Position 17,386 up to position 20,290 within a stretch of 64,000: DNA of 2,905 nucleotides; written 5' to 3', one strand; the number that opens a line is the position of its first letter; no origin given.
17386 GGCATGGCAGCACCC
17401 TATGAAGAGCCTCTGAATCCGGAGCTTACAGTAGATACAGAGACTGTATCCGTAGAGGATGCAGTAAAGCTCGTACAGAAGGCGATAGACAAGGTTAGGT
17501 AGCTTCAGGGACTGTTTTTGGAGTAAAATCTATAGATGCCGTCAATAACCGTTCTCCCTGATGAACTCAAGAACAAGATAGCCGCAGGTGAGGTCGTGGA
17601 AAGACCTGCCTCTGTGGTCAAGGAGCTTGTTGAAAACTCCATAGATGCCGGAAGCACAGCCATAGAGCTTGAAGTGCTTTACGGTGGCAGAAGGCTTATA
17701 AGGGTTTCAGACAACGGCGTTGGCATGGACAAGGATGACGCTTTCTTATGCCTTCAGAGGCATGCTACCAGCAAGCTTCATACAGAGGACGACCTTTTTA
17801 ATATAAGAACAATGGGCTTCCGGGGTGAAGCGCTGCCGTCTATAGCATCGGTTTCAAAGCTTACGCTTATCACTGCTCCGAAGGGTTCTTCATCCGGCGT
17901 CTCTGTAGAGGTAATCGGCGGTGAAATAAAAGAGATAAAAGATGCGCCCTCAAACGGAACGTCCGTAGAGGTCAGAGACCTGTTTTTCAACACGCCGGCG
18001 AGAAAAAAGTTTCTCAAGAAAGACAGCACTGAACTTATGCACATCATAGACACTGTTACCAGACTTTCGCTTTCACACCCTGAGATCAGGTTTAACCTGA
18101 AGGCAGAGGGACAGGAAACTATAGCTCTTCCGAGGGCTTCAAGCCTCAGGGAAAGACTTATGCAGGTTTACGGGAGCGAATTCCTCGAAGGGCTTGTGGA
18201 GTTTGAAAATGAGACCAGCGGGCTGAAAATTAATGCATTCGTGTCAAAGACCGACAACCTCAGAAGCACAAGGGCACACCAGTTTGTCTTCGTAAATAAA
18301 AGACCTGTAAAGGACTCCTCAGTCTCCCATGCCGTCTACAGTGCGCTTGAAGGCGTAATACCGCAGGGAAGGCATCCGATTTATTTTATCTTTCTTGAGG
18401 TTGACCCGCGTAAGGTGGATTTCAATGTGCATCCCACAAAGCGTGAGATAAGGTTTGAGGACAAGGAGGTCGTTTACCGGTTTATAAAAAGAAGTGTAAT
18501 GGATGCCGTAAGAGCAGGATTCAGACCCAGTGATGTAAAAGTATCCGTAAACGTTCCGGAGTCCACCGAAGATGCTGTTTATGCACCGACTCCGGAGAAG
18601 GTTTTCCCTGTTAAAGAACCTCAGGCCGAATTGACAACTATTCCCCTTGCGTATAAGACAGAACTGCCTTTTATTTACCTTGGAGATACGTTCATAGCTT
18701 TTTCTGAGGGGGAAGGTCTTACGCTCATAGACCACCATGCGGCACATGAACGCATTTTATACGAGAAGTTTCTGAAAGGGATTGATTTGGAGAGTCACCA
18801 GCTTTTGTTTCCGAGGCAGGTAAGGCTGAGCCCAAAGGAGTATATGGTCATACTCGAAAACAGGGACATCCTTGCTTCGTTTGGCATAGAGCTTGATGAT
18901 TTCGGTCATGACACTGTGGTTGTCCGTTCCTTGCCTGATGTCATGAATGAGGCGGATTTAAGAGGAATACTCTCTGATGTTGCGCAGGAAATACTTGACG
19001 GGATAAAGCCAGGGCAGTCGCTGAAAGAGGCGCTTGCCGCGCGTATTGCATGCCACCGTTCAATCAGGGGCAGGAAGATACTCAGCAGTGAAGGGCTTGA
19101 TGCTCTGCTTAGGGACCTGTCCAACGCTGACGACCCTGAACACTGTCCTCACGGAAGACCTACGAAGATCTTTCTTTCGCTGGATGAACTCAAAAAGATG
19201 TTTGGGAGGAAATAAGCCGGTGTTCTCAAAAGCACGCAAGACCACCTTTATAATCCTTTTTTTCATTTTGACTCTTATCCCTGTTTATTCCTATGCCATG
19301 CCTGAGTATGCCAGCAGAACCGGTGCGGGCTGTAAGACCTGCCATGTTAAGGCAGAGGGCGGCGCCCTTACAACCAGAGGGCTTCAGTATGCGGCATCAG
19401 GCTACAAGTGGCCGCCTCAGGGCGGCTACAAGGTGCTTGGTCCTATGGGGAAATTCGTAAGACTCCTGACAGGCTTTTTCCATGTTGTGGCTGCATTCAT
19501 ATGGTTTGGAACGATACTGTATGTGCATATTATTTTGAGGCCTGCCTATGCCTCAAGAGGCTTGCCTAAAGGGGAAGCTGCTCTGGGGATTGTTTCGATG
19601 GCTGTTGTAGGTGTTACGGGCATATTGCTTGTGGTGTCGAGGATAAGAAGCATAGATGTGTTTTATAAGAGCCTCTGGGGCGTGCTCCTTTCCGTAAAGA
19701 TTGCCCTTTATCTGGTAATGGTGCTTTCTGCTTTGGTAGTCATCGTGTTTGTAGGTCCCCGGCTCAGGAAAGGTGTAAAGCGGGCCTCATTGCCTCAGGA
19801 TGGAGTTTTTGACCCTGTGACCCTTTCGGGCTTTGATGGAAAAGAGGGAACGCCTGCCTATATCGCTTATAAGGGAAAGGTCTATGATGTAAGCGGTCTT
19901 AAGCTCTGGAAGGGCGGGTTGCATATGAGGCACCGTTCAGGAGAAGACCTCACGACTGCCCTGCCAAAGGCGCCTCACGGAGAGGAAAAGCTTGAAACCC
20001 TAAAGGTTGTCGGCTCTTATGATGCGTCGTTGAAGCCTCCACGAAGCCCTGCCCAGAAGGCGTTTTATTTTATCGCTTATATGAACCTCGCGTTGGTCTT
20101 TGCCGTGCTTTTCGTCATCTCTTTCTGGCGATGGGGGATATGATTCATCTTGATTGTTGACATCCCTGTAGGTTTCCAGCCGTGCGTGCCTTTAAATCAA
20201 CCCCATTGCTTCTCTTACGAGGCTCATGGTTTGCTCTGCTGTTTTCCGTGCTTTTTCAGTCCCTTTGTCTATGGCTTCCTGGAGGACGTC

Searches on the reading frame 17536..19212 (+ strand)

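Call 24: search_protein_families(library=pfam, proteins=[window:17536-19212:+], max_evalue=0.00001)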
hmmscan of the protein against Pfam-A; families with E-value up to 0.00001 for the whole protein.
window:17536-19212:+ (559 aa): 4 families
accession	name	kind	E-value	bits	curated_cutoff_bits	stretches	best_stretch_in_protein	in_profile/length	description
PF01119.25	DNA_mis_repair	-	2.3e-36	124.4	26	1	209-324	2-117/119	DNA mismatch repair protein, C-terminal domain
PF08676.16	MutL_C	-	8.9e-32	110.2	25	1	383-513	5-139/142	MutL C terminal dimerisation domain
PF13589.12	HATPase_c_3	-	2.3e-11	44.3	25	1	25-121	4-100/137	Histidine kinase-, DNA gyrase B-, and HSP90-like ATPase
PF02518.31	HATPase_c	-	2.3e-06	28.4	26.4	1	22-78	4-63/111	Histidine kinase-, DNA gyrase B-, and HSP90-like ATPase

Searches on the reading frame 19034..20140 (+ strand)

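Call 24: search_protein_families(library=pfam, proteins=[window:19034-20140:+], max_evalue=0.00001)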
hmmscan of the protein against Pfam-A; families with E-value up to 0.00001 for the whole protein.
window:19034-20140:+ (369 aa): 2 families
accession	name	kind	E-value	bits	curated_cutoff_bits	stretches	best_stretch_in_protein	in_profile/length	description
PF05425.18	CopD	-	1.8e-07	31.9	32.1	1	183-246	9-72/105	Copper resistance protein D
PF00173.33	Cyt-b5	-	3.7e-06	27.3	23.7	1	268-324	9-68/74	Cytochrome b5-like Heme/Steroid binding domain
